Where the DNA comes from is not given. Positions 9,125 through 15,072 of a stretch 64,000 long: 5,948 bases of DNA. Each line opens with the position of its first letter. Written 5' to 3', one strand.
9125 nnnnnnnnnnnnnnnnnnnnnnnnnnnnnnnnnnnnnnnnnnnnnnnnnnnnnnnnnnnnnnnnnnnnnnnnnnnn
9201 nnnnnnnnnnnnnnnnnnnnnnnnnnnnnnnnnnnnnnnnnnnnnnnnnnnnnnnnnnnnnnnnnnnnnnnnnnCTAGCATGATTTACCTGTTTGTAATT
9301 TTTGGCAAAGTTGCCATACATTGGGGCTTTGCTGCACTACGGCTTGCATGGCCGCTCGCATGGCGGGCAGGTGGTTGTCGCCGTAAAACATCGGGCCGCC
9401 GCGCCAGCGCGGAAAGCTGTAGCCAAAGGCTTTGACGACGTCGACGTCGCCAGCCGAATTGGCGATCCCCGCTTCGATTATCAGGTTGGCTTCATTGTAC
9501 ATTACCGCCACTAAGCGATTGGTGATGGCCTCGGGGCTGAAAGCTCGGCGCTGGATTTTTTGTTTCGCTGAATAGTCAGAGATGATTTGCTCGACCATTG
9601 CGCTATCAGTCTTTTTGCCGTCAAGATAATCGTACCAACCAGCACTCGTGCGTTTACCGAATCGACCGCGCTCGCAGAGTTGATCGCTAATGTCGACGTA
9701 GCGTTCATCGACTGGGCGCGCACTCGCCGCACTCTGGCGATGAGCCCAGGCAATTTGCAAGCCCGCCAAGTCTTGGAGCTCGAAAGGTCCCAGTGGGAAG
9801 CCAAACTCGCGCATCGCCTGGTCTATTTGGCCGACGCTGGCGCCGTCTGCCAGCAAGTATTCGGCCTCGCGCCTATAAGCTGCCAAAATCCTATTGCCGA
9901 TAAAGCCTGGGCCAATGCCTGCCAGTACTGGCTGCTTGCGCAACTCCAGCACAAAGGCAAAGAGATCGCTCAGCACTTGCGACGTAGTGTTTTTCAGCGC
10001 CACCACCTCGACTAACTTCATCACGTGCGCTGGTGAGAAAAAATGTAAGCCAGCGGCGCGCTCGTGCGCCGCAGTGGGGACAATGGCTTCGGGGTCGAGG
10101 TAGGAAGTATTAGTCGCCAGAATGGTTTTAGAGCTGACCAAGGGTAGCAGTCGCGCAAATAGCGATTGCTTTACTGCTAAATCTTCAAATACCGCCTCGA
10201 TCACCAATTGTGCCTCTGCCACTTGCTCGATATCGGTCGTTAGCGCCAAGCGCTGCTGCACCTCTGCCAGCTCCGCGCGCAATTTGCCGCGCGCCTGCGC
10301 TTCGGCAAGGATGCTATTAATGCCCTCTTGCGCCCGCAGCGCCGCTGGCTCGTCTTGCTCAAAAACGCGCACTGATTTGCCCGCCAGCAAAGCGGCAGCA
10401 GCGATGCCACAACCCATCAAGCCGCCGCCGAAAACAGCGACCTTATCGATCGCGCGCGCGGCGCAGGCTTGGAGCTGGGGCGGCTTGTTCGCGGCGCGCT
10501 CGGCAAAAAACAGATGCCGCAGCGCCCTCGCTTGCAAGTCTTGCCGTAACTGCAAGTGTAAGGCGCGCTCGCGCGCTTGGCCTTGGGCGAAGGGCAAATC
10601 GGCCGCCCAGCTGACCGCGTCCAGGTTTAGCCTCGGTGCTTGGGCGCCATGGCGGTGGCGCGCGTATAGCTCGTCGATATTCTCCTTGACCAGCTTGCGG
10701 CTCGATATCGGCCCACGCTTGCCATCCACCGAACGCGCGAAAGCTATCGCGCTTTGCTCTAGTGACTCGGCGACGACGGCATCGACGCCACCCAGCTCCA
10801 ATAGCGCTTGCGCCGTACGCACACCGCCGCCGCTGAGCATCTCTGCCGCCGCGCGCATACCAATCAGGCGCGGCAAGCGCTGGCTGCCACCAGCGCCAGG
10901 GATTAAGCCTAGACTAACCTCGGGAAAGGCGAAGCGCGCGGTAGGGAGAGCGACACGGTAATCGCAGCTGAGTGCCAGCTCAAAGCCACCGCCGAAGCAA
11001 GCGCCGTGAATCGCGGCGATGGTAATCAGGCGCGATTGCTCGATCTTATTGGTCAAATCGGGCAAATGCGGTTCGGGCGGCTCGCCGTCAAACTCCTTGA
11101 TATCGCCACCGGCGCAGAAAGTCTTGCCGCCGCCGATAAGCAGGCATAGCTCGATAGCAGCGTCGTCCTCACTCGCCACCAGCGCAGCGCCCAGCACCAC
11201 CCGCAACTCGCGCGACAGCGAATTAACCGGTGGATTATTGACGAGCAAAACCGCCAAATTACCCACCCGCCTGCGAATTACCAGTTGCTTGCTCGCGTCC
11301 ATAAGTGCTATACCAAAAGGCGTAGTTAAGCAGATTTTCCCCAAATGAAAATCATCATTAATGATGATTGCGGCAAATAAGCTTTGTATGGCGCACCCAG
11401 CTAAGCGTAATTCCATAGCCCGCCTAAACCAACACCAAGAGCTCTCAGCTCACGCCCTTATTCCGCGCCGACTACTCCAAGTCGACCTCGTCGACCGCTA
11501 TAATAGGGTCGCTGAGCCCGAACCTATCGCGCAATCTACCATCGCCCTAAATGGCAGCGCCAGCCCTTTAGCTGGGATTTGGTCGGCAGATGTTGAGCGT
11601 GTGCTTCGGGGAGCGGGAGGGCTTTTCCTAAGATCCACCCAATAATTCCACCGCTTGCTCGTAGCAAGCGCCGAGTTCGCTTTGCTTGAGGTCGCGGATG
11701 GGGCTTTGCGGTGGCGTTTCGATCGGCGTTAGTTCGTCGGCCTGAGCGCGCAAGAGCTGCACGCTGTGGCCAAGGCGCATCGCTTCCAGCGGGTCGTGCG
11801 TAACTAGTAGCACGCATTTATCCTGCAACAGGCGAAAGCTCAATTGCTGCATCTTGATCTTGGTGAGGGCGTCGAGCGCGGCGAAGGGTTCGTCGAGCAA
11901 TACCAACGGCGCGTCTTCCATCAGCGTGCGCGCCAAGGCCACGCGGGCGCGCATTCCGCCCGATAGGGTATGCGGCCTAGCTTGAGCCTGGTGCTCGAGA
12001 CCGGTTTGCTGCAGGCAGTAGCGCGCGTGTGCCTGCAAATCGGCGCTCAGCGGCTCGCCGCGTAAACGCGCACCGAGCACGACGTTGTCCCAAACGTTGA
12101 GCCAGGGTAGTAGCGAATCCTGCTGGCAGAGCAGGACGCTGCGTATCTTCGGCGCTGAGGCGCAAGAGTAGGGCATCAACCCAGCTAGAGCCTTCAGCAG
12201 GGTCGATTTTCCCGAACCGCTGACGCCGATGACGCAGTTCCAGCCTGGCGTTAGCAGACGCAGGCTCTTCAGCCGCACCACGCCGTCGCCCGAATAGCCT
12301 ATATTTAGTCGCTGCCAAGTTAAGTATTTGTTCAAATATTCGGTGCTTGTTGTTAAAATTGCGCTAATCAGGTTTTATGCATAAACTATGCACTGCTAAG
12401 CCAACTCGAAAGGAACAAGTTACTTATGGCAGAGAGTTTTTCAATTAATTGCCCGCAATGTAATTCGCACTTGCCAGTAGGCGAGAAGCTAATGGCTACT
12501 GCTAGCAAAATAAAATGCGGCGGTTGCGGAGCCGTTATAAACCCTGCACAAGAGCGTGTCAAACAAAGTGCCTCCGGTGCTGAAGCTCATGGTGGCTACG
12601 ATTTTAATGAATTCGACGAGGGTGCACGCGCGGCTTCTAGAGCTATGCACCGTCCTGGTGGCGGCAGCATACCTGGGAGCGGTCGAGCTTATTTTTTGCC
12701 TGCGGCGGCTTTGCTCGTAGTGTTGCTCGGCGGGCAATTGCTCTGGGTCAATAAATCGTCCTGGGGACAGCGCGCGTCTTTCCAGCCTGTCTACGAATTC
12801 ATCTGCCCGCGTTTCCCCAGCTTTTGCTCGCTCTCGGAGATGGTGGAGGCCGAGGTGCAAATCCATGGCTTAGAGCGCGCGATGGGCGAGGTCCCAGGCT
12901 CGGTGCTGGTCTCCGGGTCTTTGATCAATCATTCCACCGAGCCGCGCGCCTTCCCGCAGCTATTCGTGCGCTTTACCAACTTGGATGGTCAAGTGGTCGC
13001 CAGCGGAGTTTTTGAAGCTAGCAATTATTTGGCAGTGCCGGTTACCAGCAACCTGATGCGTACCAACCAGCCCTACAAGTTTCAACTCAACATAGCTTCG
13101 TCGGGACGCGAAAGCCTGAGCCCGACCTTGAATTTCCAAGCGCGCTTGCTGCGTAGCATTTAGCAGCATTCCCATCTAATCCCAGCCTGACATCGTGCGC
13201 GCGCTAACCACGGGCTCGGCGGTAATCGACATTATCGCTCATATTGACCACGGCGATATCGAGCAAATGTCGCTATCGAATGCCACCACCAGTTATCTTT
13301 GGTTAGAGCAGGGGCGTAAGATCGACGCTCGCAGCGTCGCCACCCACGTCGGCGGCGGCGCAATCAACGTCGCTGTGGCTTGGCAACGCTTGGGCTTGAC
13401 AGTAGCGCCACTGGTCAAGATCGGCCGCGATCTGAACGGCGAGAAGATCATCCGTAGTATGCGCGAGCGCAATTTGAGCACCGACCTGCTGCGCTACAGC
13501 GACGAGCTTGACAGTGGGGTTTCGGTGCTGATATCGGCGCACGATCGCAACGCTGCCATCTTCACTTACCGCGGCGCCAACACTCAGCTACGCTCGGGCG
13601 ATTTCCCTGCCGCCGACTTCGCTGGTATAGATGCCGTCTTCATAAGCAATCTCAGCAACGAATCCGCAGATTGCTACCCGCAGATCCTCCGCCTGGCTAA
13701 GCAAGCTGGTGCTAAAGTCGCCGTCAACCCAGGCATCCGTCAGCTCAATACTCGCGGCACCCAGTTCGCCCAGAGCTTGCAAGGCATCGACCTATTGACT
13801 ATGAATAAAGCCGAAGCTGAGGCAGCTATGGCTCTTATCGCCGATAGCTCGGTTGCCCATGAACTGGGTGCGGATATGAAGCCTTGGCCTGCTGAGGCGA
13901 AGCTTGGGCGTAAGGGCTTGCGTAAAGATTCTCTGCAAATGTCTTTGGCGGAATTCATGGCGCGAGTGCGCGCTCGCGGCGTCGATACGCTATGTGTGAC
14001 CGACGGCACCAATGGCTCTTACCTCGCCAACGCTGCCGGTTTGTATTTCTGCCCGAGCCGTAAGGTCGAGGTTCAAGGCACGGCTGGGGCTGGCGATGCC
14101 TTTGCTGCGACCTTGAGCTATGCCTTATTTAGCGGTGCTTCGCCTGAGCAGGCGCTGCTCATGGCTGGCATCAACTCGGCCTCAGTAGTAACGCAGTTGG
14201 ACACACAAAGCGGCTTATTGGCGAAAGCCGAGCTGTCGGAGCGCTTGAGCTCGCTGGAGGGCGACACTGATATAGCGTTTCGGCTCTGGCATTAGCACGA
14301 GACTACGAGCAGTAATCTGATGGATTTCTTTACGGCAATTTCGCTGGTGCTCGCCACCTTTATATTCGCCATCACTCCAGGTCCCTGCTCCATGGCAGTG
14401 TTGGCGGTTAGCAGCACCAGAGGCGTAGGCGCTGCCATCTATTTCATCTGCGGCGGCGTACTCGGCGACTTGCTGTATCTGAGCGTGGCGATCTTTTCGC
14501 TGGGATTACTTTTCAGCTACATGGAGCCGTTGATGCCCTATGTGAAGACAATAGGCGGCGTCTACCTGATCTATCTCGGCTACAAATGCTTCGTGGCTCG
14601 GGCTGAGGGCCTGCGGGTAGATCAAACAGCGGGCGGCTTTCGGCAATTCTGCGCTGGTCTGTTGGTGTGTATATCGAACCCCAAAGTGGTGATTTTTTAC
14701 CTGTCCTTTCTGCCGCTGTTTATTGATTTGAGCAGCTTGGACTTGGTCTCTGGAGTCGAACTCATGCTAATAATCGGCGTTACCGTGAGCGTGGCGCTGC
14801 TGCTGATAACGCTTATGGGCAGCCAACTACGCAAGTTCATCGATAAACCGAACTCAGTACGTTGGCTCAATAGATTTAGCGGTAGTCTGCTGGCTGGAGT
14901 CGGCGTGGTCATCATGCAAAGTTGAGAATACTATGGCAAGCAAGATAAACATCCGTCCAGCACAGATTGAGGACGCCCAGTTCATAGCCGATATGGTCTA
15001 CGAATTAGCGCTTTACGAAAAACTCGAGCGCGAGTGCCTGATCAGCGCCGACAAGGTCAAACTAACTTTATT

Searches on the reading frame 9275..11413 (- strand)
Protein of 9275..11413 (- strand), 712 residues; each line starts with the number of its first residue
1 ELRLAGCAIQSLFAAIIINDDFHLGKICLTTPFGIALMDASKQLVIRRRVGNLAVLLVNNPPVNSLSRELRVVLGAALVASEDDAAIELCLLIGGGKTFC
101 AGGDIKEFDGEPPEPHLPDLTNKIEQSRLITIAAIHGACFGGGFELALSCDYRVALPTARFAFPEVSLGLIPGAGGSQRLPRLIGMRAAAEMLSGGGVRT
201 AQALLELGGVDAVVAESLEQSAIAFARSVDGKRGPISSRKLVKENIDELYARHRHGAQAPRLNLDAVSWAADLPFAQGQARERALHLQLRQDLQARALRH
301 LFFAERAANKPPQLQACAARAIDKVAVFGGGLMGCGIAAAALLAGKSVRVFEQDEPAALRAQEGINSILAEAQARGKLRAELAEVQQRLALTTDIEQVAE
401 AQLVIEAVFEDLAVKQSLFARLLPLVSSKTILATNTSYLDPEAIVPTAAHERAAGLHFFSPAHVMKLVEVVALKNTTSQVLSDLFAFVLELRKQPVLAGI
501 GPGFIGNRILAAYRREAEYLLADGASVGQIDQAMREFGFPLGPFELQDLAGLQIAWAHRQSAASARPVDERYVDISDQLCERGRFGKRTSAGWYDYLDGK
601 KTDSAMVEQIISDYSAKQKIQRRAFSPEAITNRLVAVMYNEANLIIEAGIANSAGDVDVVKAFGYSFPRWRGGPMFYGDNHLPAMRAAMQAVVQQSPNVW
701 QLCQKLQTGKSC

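Call 52: search_protein_families(library=ncbifam, proteins=[window:9275-11413:-], max_evalue=1e-20)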
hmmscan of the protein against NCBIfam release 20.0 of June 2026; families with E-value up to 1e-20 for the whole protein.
window:9275-11413:- (712 aa): 41 families (the best 25 are shown)
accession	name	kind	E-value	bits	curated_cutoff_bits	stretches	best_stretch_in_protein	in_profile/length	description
NF008363.0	PRK11154.1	equivalog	3.1e-108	362.8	869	1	40-708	3-697/708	fatty acid oxidation complex subunit alpha FadJ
NF008727.0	PRK11730.1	equivalog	2.7e-100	336.7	870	1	44-706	8-703/717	fatty acid oxidation complex subunit alpha FadB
TIGR02440.1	FadJ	equivalog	3.8e-91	306.4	968.45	1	119-708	87-690/699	fatty acid oxidation complex subunit alpha FadJ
TIGR02437.1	FadB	equivalog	4.5e-84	283.1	933.55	1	54-700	18-697/714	fatty acid oxidation complex subunit alpha FadB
TIGR02441.1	fa_ox_alpha_mit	equivalog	9.8e-80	268.6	964.65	2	258-681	273-699/737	fatty acid oxidation complex subunit alpha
NF006124.0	PRK08268.1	subfamily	7.4e-75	252.8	508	1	320-609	5-300/507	3-hydroxyacyl-CoA dehydrogenase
TIGR02279.1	PaaC-3OHAcCoADH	equivalog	6.2e-62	210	669.4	1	323-612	6-300/503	3-hydroxyacyl-CoA dehydrogenase PaaH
NF006722.0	PRK09260.1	equivalog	2.4e-53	181.2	429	1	322-601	2-286/289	3-hydroxyacyl-CoA dehydrogenase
NF004474.0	PRK05808.1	subfamily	9.4e-50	169.5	408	1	321-596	2-282/283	3-hydroxybutyryl-CoA dehydrogenase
NF005875.0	PRK07819.1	subfamily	1.6e-47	162.3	319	1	320-596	3-286/287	3-hydroxybutyryl-CoA dehydrogenase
NF005715.0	PRK07530.1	equivalog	1.3e-42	146.2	420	1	321-598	3-285/292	3-hydroxybutyryl-CoA dehydrogenase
NF006143.0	PRK08293.1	equivalog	1.7e-41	142.4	312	1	321-598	3-289/291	3-hydroxyacyl-CoA dehydrogenase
NF052272.1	Staph_FadB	exception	3.7e-38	131.2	999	1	321-621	2-310/752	3-hydroxyacyl-CoA dehydrogenase/crotonase FadB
NF005803.0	PRK07658.1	equivalog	9.1e-38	130.1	313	1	51-241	10-207/257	enoyl-CoA hydratase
NF004699.0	PRK06035.1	equivalog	3.9e-36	124.7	500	1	322-596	3-290/294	3-hydroxyacyl-CoA dehydrogenase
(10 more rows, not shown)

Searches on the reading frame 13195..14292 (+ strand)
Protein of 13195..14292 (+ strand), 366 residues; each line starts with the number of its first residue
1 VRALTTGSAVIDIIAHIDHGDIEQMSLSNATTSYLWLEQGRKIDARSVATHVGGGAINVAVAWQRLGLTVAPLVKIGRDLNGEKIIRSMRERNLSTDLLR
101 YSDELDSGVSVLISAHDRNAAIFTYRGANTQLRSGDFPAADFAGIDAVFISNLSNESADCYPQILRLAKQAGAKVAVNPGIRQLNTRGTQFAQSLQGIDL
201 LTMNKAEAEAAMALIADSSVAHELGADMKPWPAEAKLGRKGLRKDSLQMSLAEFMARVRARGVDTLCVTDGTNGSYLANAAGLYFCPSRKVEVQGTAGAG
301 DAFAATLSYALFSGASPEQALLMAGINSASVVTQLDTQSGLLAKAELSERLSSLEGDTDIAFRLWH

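Call 33: search_protein_families(library=ncbifam, proteins=[window:13195-14292:+])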
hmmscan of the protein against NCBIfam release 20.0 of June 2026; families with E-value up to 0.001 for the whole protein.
window:13195-14292:+ (366 aa): 20 families
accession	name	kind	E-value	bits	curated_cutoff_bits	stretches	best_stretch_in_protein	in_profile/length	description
TIGR02152.1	D_ribokin_bact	equivalog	1.4e-30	106.7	299.65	2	38-214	20-192/298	ribokinase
TIGR04382.1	myo_inos_iolC_N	equivalog_domain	1.8e-24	86.6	300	1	44-341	25-299/309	5-dehydro-2-deoxygluconokinase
NF053626.1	RibKinHalex1628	equivalog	3.9e-22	79.1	330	2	50-217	35-196/293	ATP-dependent ribose-1-phosphate kinase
NF008353.0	PRK11142.1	equivalog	7.2e-20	71.7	341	2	40-213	26-194/307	ribokinase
TIGR03168.1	1-PFK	subfamily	2.6e-19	69.3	216.4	2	251-342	201-292/305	hexose kinase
TIGR03828.1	pfkB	equivalog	2.5e-17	62.9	292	1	249-343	199-293/305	1-phosphofructokinase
TIGR02198.1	rfaE_dom_I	equivalog_domain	1.4e-14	54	345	2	260-339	224-304/315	D-glycero-beta-D-manno-heptose-7-phosphate kinase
NF007321.0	PRK09813.1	equivalog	2.4e-14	53.5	247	2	250-333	173-256/261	fructoselysine 6-kinase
NF006957.1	PRK09434.1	equivalog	3.1e-13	49.9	450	2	52-183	26-160/302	fructokinase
NF040938.1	KDG_KDGal_kin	equivalog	6e-13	48.6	400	1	255-336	207-288/305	bifunctional 2-dehydro-3-deoxygluconokinase/2-dehydro-3-deoxygalactonokinase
NF041332.1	KDG_KDGal_kin_Halo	equivalog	4.2e-12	46.2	440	1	44-227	24-220/320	bifunctional 2-dehydro-3-deoxygluconokinase/2-dehydro-3-deoxygalactonokinase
NF008454.0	PRK11316.1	equivalog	2.2e-11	43.1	521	1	260-353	222-314/475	bifunctional D-glycero-beta-D-manno-heptose-7-phosphate kinase/D-glycero-beta-D-manno-heptose 1-phosphate adenylyltransferase HldE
NF047869.1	myo_kin_aldol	exception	2.1e-10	39.6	600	1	43-122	29-107/586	bifunctional 5-dehydro-2-deoxygluconokinase/5-dehydro-2-deoxyphosphogluconate aldolase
NF041134.1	R1P_kin_Thcocales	equivalog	5.2e-10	39.2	500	1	41-207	25-177/291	ADP-dependent ribose-1-phosphate kinase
NF041164.1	NucKinThplmales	equivalog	1.1e-09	38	450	1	260-332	199-272/295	nucleoside kinase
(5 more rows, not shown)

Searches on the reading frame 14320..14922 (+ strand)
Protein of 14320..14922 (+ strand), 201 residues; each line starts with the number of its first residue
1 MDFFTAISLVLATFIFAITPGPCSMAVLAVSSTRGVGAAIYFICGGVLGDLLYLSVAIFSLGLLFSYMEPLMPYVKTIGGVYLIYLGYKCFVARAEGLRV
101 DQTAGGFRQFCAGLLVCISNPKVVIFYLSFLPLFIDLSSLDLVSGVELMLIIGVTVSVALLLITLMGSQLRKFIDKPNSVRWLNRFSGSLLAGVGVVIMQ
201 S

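Call 33: search_protein_families(library=ncbifam, proteins=[window:14320-14922:+])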
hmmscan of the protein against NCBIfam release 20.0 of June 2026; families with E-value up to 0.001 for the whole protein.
window:14320-14922:+ (201 aa): 5 families
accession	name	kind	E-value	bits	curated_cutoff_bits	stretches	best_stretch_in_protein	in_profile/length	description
TIGR00949.1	2A76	subfamily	8.8e-27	94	183.95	1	19-197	1-184/185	homoserine/threonine efflux transporter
NF008201.0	PRK10958.1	equivalog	1.8e-17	63.6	165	1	9-180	13-188/212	leucine efflux protein LeuE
NF007812.0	PRK10520.1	equivalog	7.3e-15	55.1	209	1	3-198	3-200/206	homoserine/homoserine lactone efflux protein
NF007591.0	PRK10229.1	equivalog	8e-15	55.1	288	1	7-199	6-203/206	threonine export protein RhtC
NF007653.0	PRK10323.1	equivalog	7.5e-05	22.5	193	1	11-160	11-151/195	cysteine/O-acetylserine transporter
